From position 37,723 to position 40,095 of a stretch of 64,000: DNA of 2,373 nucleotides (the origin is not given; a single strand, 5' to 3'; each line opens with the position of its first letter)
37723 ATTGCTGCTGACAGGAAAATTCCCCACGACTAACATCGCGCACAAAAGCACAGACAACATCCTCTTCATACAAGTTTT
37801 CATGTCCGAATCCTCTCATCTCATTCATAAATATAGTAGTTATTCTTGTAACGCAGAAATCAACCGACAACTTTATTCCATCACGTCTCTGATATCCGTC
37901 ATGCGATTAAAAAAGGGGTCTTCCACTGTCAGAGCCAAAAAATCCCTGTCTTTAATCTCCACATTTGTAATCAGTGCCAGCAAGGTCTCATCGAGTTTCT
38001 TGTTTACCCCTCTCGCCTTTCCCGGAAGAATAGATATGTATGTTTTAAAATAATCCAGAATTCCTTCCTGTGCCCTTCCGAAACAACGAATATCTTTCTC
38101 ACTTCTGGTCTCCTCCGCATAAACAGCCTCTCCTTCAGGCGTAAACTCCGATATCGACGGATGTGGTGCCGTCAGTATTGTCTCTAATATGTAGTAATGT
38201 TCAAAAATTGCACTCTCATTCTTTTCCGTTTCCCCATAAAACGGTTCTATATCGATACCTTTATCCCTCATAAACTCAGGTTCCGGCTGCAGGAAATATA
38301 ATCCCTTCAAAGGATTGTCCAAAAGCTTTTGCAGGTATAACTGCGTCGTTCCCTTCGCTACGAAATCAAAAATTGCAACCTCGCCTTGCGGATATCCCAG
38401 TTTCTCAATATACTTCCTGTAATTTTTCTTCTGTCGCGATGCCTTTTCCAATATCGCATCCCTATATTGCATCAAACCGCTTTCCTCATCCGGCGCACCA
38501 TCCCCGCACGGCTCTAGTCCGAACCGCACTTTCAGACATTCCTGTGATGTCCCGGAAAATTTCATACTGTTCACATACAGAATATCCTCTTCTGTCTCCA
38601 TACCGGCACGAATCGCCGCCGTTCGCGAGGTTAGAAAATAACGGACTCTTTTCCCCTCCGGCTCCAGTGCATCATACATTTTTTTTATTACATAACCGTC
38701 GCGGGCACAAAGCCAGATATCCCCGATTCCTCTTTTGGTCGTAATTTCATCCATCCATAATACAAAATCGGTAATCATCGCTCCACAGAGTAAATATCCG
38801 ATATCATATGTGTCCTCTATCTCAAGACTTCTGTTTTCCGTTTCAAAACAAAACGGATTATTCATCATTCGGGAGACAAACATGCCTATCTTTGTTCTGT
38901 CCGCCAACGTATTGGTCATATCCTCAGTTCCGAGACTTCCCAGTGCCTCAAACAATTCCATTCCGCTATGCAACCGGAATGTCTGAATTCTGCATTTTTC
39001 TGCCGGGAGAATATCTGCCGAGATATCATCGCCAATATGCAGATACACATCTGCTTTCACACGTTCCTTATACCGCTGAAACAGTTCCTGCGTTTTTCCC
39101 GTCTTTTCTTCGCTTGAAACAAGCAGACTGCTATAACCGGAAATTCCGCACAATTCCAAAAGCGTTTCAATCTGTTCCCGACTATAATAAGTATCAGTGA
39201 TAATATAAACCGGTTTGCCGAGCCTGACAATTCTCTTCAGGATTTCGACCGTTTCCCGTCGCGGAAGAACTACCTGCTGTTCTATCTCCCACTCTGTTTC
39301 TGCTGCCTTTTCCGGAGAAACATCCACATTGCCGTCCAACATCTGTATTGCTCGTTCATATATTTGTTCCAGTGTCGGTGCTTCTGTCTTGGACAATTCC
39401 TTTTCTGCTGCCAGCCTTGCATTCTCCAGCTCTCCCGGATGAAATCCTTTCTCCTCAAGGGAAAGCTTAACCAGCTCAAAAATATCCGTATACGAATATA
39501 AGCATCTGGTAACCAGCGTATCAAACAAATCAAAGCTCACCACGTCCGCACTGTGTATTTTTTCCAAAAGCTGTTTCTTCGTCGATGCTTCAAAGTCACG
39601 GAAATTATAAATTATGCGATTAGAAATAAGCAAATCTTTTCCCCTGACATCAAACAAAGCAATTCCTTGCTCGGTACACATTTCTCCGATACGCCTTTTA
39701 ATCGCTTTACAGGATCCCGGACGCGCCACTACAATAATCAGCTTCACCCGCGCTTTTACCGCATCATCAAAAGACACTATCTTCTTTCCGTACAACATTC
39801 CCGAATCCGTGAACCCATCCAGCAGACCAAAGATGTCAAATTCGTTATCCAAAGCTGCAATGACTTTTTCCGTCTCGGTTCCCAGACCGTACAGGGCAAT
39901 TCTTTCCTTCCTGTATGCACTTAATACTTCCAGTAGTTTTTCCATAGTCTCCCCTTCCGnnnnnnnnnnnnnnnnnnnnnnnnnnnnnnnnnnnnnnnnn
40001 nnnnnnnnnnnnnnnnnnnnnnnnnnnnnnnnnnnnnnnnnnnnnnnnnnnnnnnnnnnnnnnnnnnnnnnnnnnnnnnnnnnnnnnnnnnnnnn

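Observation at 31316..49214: Teichoic-acid-type chemistry wired into the flagellar late-gene string, with no export or priming genes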

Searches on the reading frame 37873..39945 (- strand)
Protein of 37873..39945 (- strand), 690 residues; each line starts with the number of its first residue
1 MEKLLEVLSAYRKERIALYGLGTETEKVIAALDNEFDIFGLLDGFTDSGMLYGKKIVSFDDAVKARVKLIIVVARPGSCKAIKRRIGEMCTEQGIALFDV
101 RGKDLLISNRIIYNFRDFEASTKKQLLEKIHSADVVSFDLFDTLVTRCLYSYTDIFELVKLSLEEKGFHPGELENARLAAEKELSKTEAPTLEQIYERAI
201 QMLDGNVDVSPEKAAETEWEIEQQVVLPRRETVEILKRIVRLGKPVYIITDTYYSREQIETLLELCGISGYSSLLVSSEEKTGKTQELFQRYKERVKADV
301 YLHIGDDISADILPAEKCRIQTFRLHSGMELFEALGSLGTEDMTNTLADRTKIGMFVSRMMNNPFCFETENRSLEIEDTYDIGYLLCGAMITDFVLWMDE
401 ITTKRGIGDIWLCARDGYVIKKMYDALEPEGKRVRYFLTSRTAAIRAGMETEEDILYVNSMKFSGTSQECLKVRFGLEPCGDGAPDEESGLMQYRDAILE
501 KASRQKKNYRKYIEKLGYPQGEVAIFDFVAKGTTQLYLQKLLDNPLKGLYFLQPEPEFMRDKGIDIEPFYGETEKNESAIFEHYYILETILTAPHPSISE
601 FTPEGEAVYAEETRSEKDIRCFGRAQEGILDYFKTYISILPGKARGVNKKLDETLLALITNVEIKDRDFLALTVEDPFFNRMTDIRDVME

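Call 4: search_protein_families(library=pfam, proteins=[window:37873-39945:-])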
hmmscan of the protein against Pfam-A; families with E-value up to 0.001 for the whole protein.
window:37873-39945:- (690 aa): 2 families
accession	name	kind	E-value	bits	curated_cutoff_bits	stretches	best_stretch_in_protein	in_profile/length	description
PF00702.32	Hydrolase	-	9.9e-07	29.8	26.4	1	134-317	2-189/191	haloacid dehalogenase-like hydrolase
PF21127.4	ATG1-like_MIT2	-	0.00095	19.9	27.6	0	173-220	17-63/95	ATG1-like, MIT domain 2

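Call 9: search_protein_families(library=ncbifam, max_evalue=0.01, proteins=[window:37873-39945:-])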
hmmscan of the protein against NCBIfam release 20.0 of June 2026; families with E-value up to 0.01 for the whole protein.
window:37873-39945:- (690 aa): 4 families
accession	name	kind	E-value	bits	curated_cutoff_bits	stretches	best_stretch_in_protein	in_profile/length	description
TIGR02253.1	CTE7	subfamily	8.8e-10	38.7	169.75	1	136-329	5-198/221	TIGR02253 family HAD-type hydrolase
TIGR01549.1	HAD-SF-IA-v1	subfamily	8.4e-05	23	23.3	1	239-318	71-148/149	HAD-IA family hydrolase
TIGR02252.1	DREG-2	subfamily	0.0011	18.7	155.2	1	232-321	110-200/203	HAD hydrolase, REG-2-like, family IA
TIGR01459.1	HAD-SF-IIA-hyp4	hypoth_equivalog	0.0074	15.7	103.75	0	232-282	29-80/242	TIGR01459 family HAD-type hydrolase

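Call 10: search_protein_families(library=pfam, max_evalue=10, proteins=[window:37873-39945:-])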
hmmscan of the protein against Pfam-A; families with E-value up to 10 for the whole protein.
window:37873-39945:- (690 aa): 2 families
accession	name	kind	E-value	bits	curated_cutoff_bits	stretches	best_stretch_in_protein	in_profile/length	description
PF00702.32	Hydrolase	-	9.9e-07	29.8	26.4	1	134-317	2-189/191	haloacid dehalogenase-like hydrolase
PF21127.4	ATG1-like_MIT2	-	0.00095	19.9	27.6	1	173-220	17-63/95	ATG1-like, MIT domain 2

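Call 56: search_solved_structures(query=window:37873-39945:-, max_evalue=1)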
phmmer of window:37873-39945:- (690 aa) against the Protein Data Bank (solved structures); distinct sequences matched with E-value up to 1: 3.
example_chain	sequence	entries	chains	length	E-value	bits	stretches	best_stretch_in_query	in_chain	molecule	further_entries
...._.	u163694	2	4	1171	2e-05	26.6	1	137-442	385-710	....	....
8a0c_A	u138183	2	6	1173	2.1e-05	26.6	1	137-442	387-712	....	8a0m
7shg_A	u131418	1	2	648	0.01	17.7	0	134-317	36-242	Ribofuranosyl transferase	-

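Call 59: find_homologous_proteins(query=window:37873-39945:-)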
Query window:37873-39945:- (690 aa): 1261 proteins with E <= 0.001 among 8000 candidates; the best 120 are listed.
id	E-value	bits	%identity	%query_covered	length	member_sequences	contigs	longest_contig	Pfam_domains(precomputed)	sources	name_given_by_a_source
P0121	0.0e+0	1508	97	100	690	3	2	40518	PF00702.33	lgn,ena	-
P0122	0.0e+0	1174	75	100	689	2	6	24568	PF00702.33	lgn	-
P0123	0.0e+0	1028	67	100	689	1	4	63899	PF13419.13,PF00702.33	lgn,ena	-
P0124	7.2e-235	800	53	99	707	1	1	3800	PF00702.33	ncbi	-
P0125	4.7e-232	790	53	100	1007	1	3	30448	PF01633.27,PF01636.30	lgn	-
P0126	1.7e-231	789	53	100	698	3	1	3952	-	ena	-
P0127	1.7e-230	785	52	100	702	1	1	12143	-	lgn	-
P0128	4.5e-229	781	52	99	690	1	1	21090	-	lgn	-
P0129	1.1e-226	773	52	100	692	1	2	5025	-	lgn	-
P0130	4.1e-226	771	52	100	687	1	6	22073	-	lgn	-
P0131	5.9e-226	770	52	100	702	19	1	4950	-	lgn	-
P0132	7.1e-226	770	52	100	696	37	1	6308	-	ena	-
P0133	7.8e-226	770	52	100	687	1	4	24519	-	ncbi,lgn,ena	-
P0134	1.4e-225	769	52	99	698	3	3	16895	PF00702.33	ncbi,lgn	-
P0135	4.0e-225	767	54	100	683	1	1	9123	-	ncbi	-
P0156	3.3e-221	755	51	99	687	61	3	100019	-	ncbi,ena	-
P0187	2.3e-217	742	52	99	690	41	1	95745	-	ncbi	-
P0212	1.1e-215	736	51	100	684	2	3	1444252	PF00702.33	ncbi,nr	ncbi:MAG: hypothetical protein NC180_06670 [Muribaculaceae bacterium]|nr:hypothetical protein [Roseb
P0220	2.0e-215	735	51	100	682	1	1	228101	-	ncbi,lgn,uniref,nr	ncbi:hypothetical protein [Oribacterium sp. FC2011]|uniref:hypothetical protein n=1 Tax=Oribacterium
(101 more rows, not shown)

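Call 61: search_solved_structures(query=A3, max_evalue=1, show_alignments=2)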
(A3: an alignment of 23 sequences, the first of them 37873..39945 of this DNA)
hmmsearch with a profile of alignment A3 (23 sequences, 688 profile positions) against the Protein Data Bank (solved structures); distinct sequences matched with E-value up to 1: 11.
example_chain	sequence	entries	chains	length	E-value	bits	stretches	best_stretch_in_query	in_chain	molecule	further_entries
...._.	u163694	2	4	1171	1e-14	57.2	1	134-544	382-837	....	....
8a0c_A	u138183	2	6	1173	1e-14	57.1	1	134-544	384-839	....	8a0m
2om6_A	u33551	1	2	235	0.00073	21.3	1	132-340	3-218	Probable phosphoserine phosphatase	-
3ed5_A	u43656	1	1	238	0.038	15.6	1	240-324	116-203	YfnB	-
3i76_A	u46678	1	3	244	0.04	15.5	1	240-324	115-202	Putative HAD-hydrolase yfnB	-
8sp1_F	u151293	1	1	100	0.41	12.2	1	453-509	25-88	Transcription factor PU.1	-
8smj_F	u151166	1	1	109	0.44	12.1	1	453-509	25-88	Transcription factor PU.1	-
8smh_F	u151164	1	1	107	0.51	11.9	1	453-509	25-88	Transcription factor PU.1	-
2hoq_A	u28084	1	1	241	0.52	11.8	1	232-323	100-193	Putative HAD-hydrolase PH1655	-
5d86_A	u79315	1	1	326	0.88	11.1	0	62-156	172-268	Probable siderophore biosynthesis protein SbnA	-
5d84_A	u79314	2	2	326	0.92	11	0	62-156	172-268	Probable siderophore biosynthesis protein SbnA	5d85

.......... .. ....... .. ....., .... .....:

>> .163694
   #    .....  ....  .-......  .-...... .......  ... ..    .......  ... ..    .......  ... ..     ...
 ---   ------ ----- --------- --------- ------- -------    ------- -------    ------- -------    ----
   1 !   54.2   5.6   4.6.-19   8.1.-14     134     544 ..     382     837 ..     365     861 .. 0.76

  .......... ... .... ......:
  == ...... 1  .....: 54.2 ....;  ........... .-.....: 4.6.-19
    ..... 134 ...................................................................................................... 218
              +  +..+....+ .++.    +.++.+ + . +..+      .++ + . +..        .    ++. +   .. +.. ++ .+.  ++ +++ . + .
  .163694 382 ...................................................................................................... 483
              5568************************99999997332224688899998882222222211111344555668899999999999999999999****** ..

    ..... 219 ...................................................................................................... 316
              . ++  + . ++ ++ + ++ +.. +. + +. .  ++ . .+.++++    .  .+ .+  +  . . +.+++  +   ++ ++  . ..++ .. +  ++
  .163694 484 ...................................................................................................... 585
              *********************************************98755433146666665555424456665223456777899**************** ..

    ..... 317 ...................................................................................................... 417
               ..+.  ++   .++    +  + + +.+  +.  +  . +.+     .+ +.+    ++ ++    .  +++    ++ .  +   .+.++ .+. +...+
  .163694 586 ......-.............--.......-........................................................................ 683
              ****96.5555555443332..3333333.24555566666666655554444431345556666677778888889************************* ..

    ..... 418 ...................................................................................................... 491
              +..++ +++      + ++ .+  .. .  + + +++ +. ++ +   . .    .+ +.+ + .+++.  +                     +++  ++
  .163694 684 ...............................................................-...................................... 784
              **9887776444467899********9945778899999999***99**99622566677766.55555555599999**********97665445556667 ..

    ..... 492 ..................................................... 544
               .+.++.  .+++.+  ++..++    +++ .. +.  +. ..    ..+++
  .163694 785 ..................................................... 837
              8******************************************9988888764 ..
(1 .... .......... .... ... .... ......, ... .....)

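Call 66: find_encoding_contigs(protein=P0220, flank=10000, max_places=1)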
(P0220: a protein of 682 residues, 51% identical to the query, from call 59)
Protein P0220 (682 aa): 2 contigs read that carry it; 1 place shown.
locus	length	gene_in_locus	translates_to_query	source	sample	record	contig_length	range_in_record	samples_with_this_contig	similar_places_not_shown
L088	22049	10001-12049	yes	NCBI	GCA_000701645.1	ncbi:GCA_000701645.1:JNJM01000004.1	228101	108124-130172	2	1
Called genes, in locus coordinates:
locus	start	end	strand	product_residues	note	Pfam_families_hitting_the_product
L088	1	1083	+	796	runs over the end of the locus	PF00535:Glycos_transf_2, PF10111:Glyco_tranf_2_2, PF13641:Glyco_tranf_2_3, PF04230:PS_pyruv_trans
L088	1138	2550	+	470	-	PF00535:Glycos_transf_2, PF13641:Glyco_tranf_2_3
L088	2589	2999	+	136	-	-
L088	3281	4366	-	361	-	PF01548:DEDD_Tnp_IS110, PF02371:Transposase_20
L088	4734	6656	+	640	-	PF02901:PFL-like, PF01228:Gly_radical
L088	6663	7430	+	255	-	PF13353:Fer4_12, PF04055:Radical_SAM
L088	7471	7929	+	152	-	PF13641:Glyco_tranf_2_3, PF00535:Glycos_transf_2, PF10111:Glyco_tranf_2_2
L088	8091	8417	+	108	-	-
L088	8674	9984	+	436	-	PF14393:DUF4422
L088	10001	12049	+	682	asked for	-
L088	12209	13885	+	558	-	PF09820:AAA-ATPase_like, PF08011:PDDEXK_9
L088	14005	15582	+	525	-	PF09820:AAA-ATPase_like, PF08011:PDDEXK_9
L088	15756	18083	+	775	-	PF00702:Hydrolase (faint), PF12710:HAD, PF00328:His_Phos_2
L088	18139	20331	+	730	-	PF02922:CBM_48, PF00128:Alpha-amylase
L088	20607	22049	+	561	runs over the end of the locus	PF12729:4HB_MCP_1, PF00015:MCPsignal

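Call 67: find_encoding_contigs(protein=P0212, flank=10000, max_places=1)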
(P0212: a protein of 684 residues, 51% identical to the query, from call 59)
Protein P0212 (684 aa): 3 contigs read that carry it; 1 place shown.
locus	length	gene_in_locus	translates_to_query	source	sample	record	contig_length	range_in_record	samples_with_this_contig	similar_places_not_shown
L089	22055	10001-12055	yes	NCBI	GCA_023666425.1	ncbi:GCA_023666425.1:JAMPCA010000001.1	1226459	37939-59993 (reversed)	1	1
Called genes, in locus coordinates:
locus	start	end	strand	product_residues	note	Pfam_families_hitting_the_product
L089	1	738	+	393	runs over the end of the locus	PF22674:C2185-like_N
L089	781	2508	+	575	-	PF02776:TPP_enzyme_N, PF00205:TPP_enzyme_M, PF02775:TPP_enzyme_C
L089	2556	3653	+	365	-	PF05704:Caps_synth, PF12919:TcdA_TcdB (faint), PF04488:Gly_transf_sug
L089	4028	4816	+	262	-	PF04055:Radical_SAM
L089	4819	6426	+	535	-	-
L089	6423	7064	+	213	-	PF02348:CTP_transf_3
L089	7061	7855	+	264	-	PF00793:DAHP_synth_1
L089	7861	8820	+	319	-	PF01380:SIS, PF00571:CBS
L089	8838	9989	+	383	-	PF00535:Glycos_transf_2, PF10111:Glyco_tranf_2_2, PF13641:Glyco_tranf_2_3, PF22674:C2185-like_N (weak)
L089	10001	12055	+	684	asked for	PF00702:Hydrolase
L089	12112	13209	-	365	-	-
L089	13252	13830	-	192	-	-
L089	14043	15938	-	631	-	PF04932:Wzy_C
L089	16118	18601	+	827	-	-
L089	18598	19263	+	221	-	PF00834:Ribul_P_3_epim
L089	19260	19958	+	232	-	PF01128:IspD, PF12804:NTP_transf_3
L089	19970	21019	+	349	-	PF08240:ADH_N, PF16912:Glu_dehyd_C, PF00107:ADH_zinc_N, PF13602:ADH_zinc_N_2 (weak)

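Call 71: find_encoding_contigs(protein=P0156, flank=10000, max_places=2)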
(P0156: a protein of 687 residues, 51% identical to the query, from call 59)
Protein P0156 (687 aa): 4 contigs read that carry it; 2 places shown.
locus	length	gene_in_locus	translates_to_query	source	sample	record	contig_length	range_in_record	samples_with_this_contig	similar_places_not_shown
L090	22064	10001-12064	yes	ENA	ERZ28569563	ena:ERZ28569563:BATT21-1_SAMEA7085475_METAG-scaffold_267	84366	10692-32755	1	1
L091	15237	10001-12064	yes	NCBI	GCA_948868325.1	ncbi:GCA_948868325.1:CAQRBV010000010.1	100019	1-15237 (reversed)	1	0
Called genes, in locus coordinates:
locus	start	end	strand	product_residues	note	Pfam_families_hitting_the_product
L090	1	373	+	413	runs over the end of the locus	PF05045:RgpF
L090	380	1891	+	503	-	PF14307:Glyco_tran_WbsX, PF22674:C2185-like_N (weak)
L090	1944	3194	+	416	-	PF00535:Glycos_transf_2, PF10111:Glyco_tranf_2_2 (faint), PF13641:Glyco_tranf_2_3, PF22674:C2185-like_N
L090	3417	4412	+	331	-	PF00288:GHMP_kinases_N, PF08544:GHMP_kinases_C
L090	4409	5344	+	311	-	PF01073:3Beta_HSD, PF01370:Epimerase, PF02719:Polysacc_synt_2, PF04321:RmlD_sub_bind, PF07993:NAD_binding_4 (faint), PF16363:GDP_Man_Dehyd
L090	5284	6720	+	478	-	PF00483:NTP_transferase, PF12804:NTP_transf_3, PF08645:PNK3P (weak), PF13419:HAD_2 (weak), PF13242:Hydrolase_like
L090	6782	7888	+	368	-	PF05050:Methyltransf_21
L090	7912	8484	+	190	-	PF13580:SIS_2, PF01380:SIS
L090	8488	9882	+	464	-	PF22674:C2185-like_N, PF20706:GT4-conflict, PF00534:Glycos_transf_1, PF13692:Glyco_trans_1_4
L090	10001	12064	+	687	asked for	-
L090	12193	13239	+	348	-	-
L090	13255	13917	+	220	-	PF00834:Ribul_P_3_epim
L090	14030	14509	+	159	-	PF00080:Sod_Cu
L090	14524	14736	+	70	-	-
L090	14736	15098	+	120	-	-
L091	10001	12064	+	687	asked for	-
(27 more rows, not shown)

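Call 72: find_encoding_contigs(protein=P0187, flank=10000, max_places=2)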
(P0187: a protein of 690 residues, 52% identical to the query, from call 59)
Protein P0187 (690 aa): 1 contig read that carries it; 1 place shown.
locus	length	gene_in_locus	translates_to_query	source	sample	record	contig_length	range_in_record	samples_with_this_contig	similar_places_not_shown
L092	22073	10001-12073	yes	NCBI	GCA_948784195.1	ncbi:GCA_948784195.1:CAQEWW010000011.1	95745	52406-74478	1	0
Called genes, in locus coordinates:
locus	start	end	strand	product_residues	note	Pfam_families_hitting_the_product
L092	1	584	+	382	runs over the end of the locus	PF05045:RgpF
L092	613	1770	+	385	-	PF05045:RgpF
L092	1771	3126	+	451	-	PF00535:Glycos_transf_2, PF10111:Glyco_tranf_2_2, PF22674:C2185-like_N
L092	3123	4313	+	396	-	PF00535:Glycos_transf_2, PF10111:Glyco_tranf_2_2, PF13641:Glyco_tranf_2_3, PF22674:C2185-like_N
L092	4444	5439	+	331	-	PF00288:GHMP_kinases_N, PF08544:GHMP_kinases_C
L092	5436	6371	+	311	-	PF00106:adh_short (faint), PF01073:3Beta_HSD, PF01370:Epimerase, PF02719:Polysacc_synt_2, PF04321:RmlD_sub_bind, PF07993:NAD_binding_4 (faint), PF13460:NAD_binding_10 (weak), PF16363:GDP_Man_Dehyd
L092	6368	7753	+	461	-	PF00483:NTP_transferase, PF12804:NTP_transf_3, PF00702:Hydrolase (faint), PF08645:PNK3P (faint), PF13419:HAD_2 (weak), PF13242:Hydrolase_like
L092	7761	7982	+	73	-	-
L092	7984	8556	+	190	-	PF13580:SIS_2, PF01380:SIS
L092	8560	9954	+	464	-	PF13524:Glyco_trans_1_2 (faint), PF22674:C2185-like_N, PF20706:GT4-conflict, PF00534:Glycos_transf_1, PF13692:Glyco_trans_1_4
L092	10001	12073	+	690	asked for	-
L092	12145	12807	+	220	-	PF00834:Ribul_P_3_epim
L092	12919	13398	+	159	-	PF00080:Sod_Cu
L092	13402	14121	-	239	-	PF00072:Response_reg, PF00486:Trans_reg_C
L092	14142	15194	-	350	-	PF13493:DUF4118, PF00512:HisKA, PF02518:HATPase_c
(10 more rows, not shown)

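Call 74: find_encoding_contigs(protein=P0123, flank=10000, max_places=1)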
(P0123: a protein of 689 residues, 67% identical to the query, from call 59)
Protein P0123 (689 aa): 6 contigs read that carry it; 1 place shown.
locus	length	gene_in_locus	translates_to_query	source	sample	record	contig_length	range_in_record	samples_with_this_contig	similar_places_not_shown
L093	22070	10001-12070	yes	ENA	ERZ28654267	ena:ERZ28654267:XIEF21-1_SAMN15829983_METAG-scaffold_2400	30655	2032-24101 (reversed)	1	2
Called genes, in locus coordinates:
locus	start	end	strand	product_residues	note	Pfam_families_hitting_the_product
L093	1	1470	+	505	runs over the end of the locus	PF04321:RmlD_sub_bind (faint), PF05368:NmrA (weak), PF13460:NAD_binding_10 (faint), PF01370:Epimerase (weak)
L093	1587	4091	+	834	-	-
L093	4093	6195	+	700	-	PF00037:Fer4 (weak), PF12797:Fer4_2 (faint), PF12800:Fer4_4 (faint), PF12838:Fer4_7, PF13187:Fer4_9 (weak), PF04432:FrhB_FdhB_C, PF00132:Hexapep, PF14602:Hexapep_2 (weak), +3 more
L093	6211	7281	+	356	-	PF04230:PS_pyruv_trans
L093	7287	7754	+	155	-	-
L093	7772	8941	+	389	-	PF00535:Glycos_transf_2, PF10111:Glyco_tranf_2_2, PF13641:Glyco_tranf_2_3, PF22674:C2185-like_N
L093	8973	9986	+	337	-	PF17101:Stealth_CR1, PF11380:Stealth_CR2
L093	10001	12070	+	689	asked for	PF00702:Hydrolase (weak), PF13419:HAD_2 (weak)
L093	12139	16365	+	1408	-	PF18657:YDG (weak), PF18676:MBG_2, PF13306:LRR_5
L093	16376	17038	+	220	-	PF00834:Ribul_P_3_epim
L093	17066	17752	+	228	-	PF00483:NTP_transferase (weak), PF01128:IspD, PF12804:NTP_transf_3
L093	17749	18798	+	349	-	PF08240:ADH_N, PF16912:Glu_dehyd_C, PF00107:ADH_zinc_N, PF13602:ADH_zinc_N_2 (weak)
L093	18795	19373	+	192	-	PF01569:PAP2, PF14378:PAP2_3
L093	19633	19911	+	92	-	PF04316:FlgM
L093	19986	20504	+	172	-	PF05130:FlgN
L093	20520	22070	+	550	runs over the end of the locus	PF00460:Flg_bb_rod, PF22638:FlgK_D1, PF06429:Flg_bbr_C (weak)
